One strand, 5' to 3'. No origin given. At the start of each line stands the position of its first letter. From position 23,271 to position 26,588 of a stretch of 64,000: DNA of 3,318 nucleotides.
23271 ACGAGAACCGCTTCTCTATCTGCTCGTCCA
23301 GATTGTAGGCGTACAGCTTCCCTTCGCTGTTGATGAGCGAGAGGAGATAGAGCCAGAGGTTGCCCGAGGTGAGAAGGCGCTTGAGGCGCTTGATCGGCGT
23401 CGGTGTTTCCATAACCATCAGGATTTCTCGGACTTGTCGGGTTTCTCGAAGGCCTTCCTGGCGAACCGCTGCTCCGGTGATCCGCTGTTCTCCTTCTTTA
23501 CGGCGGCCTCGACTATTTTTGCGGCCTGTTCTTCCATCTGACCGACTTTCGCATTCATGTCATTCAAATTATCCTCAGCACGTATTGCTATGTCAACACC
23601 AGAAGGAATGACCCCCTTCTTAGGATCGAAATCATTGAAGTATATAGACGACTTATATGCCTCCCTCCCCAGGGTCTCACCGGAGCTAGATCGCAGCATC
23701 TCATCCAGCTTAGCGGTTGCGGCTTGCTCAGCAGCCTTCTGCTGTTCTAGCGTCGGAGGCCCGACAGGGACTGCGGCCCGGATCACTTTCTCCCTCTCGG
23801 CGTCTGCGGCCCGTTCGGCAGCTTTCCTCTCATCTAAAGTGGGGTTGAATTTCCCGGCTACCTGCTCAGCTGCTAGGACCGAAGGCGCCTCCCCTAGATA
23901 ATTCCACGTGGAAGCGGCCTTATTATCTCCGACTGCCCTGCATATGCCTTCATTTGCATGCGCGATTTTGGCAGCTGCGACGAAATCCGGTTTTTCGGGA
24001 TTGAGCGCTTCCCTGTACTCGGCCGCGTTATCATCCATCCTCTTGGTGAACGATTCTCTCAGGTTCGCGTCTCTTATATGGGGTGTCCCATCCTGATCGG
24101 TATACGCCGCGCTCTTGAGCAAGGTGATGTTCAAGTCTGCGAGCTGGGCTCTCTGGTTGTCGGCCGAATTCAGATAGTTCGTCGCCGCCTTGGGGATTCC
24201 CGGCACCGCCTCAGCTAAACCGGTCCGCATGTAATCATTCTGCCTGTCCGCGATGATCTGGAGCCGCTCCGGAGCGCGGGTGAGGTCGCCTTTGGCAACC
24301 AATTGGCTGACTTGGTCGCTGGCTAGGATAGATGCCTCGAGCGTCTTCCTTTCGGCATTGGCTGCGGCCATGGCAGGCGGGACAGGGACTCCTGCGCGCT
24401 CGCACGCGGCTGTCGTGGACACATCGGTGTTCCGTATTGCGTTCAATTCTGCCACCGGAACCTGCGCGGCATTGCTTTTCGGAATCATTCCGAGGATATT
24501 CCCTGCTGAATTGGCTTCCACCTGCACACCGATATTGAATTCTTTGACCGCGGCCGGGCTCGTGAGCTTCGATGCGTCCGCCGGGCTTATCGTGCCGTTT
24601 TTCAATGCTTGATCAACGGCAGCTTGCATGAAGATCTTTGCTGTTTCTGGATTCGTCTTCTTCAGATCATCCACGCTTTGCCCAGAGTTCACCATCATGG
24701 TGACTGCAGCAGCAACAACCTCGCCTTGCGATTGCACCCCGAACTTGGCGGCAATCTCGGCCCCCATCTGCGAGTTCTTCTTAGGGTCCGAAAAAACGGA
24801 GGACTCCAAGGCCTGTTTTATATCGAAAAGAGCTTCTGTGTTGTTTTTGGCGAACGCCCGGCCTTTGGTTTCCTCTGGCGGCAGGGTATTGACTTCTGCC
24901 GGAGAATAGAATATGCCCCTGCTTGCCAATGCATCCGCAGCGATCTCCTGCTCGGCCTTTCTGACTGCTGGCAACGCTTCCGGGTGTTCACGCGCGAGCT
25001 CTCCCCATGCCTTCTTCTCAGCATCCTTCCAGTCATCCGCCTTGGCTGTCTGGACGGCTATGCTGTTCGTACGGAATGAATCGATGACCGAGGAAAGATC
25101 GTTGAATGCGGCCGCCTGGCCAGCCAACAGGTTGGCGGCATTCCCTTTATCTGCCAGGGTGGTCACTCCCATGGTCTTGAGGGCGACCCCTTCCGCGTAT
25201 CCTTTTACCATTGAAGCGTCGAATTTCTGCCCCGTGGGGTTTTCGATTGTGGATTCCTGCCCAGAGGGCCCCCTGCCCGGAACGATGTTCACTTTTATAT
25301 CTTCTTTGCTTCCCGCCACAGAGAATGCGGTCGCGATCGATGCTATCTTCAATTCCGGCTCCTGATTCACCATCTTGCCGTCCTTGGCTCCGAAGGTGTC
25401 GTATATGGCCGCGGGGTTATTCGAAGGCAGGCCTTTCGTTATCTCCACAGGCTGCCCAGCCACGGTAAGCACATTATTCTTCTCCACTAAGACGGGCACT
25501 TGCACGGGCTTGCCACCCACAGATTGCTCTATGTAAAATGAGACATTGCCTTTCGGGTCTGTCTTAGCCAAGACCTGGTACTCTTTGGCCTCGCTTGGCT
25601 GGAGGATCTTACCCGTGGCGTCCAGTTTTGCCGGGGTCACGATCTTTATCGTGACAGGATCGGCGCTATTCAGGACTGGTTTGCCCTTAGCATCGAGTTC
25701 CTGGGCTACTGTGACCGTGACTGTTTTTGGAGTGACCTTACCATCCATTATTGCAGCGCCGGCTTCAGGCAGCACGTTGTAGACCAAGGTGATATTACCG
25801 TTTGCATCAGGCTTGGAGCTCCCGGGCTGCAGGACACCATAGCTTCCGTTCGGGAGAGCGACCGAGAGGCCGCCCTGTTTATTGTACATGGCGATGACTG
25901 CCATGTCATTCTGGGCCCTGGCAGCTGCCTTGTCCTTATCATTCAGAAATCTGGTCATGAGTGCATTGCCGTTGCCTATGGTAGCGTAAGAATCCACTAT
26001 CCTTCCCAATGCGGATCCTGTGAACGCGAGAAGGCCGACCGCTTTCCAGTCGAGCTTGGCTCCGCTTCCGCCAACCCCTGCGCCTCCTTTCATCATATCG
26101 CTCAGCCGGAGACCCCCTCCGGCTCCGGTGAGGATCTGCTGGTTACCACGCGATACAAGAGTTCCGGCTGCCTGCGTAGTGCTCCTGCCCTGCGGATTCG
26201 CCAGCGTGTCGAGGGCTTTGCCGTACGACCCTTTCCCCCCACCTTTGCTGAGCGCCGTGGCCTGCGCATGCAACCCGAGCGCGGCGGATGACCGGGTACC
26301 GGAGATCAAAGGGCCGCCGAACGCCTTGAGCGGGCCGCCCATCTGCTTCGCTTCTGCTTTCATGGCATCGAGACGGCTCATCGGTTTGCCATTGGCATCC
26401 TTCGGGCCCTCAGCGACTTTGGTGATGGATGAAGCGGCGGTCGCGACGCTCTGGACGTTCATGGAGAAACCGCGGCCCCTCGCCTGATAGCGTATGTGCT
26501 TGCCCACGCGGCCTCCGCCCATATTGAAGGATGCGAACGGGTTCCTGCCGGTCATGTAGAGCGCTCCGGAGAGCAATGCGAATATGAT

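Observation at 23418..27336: The divergently transcribed 1266-aa protein shares the MP N-terminal module, then continues as a roughly 1000-aa low-complexity tail coupled to PadR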

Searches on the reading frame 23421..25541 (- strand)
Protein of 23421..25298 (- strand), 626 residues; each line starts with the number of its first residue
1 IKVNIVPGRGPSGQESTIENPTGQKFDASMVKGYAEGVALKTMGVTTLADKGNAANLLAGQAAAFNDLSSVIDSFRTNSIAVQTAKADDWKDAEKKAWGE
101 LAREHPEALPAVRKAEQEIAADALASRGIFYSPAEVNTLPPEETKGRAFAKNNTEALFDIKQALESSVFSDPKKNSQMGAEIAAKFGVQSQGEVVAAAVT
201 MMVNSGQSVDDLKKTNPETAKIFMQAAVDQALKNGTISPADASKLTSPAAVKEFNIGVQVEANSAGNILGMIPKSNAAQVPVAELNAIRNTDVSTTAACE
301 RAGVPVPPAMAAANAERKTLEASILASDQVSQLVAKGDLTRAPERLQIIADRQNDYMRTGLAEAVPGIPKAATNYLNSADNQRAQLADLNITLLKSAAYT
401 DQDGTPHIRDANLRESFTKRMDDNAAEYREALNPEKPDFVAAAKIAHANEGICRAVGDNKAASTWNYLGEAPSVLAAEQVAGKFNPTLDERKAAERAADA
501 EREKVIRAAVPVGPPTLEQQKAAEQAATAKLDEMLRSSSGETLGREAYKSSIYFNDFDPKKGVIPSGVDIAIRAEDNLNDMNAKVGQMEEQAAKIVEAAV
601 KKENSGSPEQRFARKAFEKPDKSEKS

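Call 59: find_homologous_proteins(query=window:23421-25298:-, max_evalue=0.01)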
Query window:23421-25298:- (626 aa): 3 proteins with E <= 0.01 among 8000 candidates.
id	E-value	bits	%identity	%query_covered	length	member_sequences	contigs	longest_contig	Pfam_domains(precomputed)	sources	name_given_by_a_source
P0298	5.3e-220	750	59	99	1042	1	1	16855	-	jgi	-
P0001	1.1e-162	561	100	43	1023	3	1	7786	-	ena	-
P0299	1.4e-116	409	42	95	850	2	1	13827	-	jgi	jgi:hypothetical protein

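Call 72: predict_structure(alignment_id=A4)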
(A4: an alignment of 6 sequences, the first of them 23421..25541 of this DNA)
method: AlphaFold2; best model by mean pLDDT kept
length: 707 residues; sequences in the alignment: 6
mean_pLDDT: 69.1   pTM: 0.65
mean pLDDT of the five models: 69.1, 67.8, 67.7, 67.4, 65.5
residues with pLDDT >= 90: 38; 70-90: 371; 50-70: 165; < 50: 133
segments of 3 or more residues with pLDDT < 50: 1-68, 72-80, 90-95, 123-125, 131-138, 434-447, 686-707
pLDDT, mean of each block of 10 residues (from residue 1): 27 28 32 32 36 33 44 44 56 55 63 58 53 48 53 57 63 76 82 86 85 75 73 86 82 84 89 83 83 88 87 72 89 93 88 83 80 72 77 77 81 63 66 47 42 66 81 87 65 80 89 79 89 88 88 81 72 85 81 68 83 74 69 63 77 86 76 67 53 41 37
secondary structure, 60 per line:
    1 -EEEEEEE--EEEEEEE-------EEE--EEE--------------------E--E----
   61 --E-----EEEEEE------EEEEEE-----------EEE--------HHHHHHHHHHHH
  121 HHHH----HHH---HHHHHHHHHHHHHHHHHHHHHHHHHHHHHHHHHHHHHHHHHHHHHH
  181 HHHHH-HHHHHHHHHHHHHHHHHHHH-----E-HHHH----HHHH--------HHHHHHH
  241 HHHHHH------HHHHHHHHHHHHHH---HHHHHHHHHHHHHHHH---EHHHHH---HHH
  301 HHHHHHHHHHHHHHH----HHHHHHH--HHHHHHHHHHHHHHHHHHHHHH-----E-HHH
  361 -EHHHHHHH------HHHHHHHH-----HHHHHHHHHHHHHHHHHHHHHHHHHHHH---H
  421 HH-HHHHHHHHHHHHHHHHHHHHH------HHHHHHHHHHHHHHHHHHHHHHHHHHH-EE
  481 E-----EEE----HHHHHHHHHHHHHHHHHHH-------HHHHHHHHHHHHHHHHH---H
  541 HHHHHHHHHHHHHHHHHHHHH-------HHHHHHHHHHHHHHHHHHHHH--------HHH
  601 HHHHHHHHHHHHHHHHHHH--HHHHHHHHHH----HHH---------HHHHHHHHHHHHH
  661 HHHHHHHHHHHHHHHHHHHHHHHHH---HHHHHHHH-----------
elements in order (helices of 4 or more, strands of 3 or more residues): E2-8 E11-17 E25-27 E30-32 E69-74 E81-86 E98-100 H109-124 H135-185 H187-206 H214-217 H222-225 H234-246 H253-266 H270-285 H290-294 H298-315 H320-326 H329-350 H363-369 H376-383 H389-416 H424-444 H451-477 E479-481 E487-489 H494-512 H520-536 H540-561 H569-589 H598-619 H622-631 H648-685 H689-696

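Call 74: fold_search(model_id=the predicted structure, library=pdb)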
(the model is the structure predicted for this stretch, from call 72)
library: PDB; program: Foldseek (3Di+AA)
matches with E <= 10: 187; with E <= 0.001: 0
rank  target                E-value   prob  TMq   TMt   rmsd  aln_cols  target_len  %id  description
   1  6jkd                  3.5e-01  0.05  0.07  0.09  29.6       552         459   11  Crystal structure of tetrameric PepTSo2 in I4 space group (released 2019-05-15)
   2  7php_A                4.6e-01  0.05  0.07  0.10  27.7       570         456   11  Structure of Multidrug and Toxin Compound Extrusion (MATE) transporter NorM by NabFab-fiducial assisted cryo-EM (released 2021-09-01)
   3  4u4v                  4.8e-01  0.07  0.09  0.13  26.6       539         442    9  Structure of a nitrate/nitrite antiporter NarK in apo inward-open state (released 2015-07-15)
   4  9fqr_K2               4.8e-01  0.06  0.08  0.03  66.0       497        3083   12  96-nm repeat of axonemal doublet microtubules from bovine sperm (released 2025-03-26)
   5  5y50                  5.4e-01  0.07  0.09  0.12  25.7       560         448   10  Crystal structure of eukaryotic MATE transporter AtDTX14 (released 2017-12-06)
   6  9qws_A                5.4e-01  0.04  0.08  0.06  34.7       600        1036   10  Cryo-EM structure of the human UBR4/KCMF1/CALM1 complex (C-term dimer interface focused refinement) (released 2025-09-03)
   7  9qwu_B                5.7e-01  0.04  0.08  0.07  32.3       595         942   10  Cryo-EM structure of the human UBR4/KCMF1/CALM1 complex (CALM1 focused refinement) (released 2025-09-03)
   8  8qah_B                6.8e-01  0.09  0.11  0.15  25.6       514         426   16  X-ray crystal structure of a de novo designed single-chain parallel coiled-coil alpha-helical barrel with 8 inner heli (released 2024-07-03)
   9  9qwu_A                7.7e-01  0.04  0.08  0.06  32.3       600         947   10  Cryo-EM structure of the human UBR4/KCMF1/CALM1 complex (CALM1 focused refinement) (released 2025-09-03)
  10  6m20_B                8.8e-01  0.03  0.08  0.09  26.0       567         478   10  Crystal structure of Plasmodium falciparum hexose transporter PfHT1 bound with glucose (released 2020-09-09)
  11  6z9l_A                1.1e+00  0.04  0.09  0.09  109.1       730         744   11  Enterococcal PrgA (released 2020-09-16)
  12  4ybq_B                1.1e+00  0.04  0.09  0.13  26.6       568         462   10  Rat GLUT5 with Fv in the outward-open form (released 2015-10-07)
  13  9y6s_7C               1.1e+00  0.03  0.08  0.03  61.5       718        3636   12  96-nm repeat of the Leishmania tarentolae doublet microtubule (released 2025-12-17)
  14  7ose_A                1.4e+00  0.04  0.09  0.11  29.4       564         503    8  cytochrome bd-II type oxidase with bound aurachin D (released 2021-11-17)
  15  3uca_A                1.5e+00  0.06  0.06  0.14  25.8       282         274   10  Crystal structure of isoprenoid synthase (target EFI-501974) from clostridium perfringens (released 2011-11-16)
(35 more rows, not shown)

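Call 76: fold_search(model_id=the predicted structure, library=viral)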
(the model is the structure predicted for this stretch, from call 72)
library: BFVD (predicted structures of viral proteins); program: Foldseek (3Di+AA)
matches with E <= 10: 199; with E <= 0.001: 0
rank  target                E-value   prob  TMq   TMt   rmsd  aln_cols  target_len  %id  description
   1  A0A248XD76            2.0e-03  0.41  0.07  0.05  45.1       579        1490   16  Putative tail tape measure protein [Klebsiella phage YMC16/01/N133_KPN_BP]
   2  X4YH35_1              3.0e-02  0.11  0.08  0.07  36.6       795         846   10  Tape measure protein [Lactococcus phage P162]
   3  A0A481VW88            3.1e-02  0.09  0.08  0.05  37.0       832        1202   12  Tape measure protein [Microbacterium phage Fireman]
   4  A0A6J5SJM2            5.1e-02  0.12  0.11  0.10  34.6       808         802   13  Uncharacterized protein [uncultured Caudovirales phage]
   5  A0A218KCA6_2          6.3e-02  0.10  0.08  0.06  39.8       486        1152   15  Putative tail tape measure protein [Bacillus phage PBC2]
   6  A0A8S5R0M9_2          1.0e-01  0.16  0.11  0.10  57.7       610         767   11  Chromosome segregation ATPase [Siphoviridae sp. ctyvQ1]
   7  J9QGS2                1.2e-01  0.08  0.08  0.06  47.1       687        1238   15  YadA domain-containing protein [Pectobacterium phage My1]
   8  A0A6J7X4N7            1.5e-01  0.08  0.08  0.08  54.8       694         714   13  Bacteriophage lambda, GpH, tail tape measure, C-terminal [uncultured Caudovirales phage]
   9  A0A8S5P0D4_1          1.7e-01  0.11  0.12  0.11  33.1       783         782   13  Minor tail protein [Siphoviridae sp. ctTBR23]
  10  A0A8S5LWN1            2.3e-01  0.08  0.06  0.06  37.3       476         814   10  Minor tail protein [Siphoviridae sp. ctRiO19]
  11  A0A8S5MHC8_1          2.3e-01  0.05  0.07  0.06  33.9       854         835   11  Tail tape measure protein [Myoviridae sp. ct9Ns12]
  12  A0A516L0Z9            2.5e-01  0.09  0.10  0.11  30.7       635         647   13  (no name in the UniProt tables at hand)
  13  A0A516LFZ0            2.6e-01  0.09  0.11  0.12  36.0       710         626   12  (no name in the UniProt tables at hand)
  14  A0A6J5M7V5            2.6e-01  0.04  0.06  0.07  93.7       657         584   10  Uncharacterized protein [uncultured Caudovirales phage]
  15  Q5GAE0                2.7e-01  0.07  0.09  0.06  54.9       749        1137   13  Methyl-accepting transducer domain-containing protein [Grouper iridovirus]
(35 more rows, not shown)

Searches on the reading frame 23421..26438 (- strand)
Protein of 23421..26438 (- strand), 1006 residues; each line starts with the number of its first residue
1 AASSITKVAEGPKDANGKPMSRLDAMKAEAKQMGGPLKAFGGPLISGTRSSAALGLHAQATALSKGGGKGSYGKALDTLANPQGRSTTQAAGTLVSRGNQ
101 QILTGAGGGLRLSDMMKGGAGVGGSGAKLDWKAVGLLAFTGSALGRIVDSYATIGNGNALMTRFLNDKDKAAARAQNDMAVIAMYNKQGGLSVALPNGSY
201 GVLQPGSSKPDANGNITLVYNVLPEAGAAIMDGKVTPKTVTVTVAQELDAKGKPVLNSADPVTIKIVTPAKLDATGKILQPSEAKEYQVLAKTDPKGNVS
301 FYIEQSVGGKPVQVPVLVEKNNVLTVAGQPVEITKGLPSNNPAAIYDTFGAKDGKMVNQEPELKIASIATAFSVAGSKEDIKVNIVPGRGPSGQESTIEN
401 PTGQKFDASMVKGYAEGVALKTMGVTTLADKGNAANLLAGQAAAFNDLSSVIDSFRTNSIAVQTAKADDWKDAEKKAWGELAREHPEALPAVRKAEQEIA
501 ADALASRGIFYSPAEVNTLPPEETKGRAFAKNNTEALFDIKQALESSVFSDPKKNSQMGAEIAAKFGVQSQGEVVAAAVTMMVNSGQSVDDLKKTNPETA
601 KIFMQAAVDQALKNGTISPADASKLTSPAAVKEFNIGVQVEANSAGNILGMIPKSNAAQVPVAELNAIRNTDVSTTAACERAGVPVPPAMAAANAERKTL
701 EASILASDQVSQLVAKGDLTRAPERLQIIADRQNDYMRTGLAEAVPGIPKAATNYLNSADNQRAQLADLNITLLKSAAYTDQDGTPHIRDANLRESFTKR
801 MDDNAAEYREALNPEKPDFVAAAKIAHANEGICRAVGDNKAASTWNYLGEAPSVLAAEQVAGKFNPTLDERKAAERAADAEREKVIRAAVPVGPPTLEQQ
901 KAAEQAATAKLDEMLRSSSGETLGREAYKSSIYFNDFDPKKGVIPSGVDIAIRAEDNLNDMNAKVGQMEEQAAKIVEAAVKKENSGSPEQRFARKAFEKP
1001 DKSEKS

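Call 71: search_solved_structures(query=window:23421-26438:-, max_evalue=10)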
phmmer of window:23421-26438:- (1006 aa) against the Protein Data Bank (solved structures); distinct sequences matched with E-value up to 10: 0.
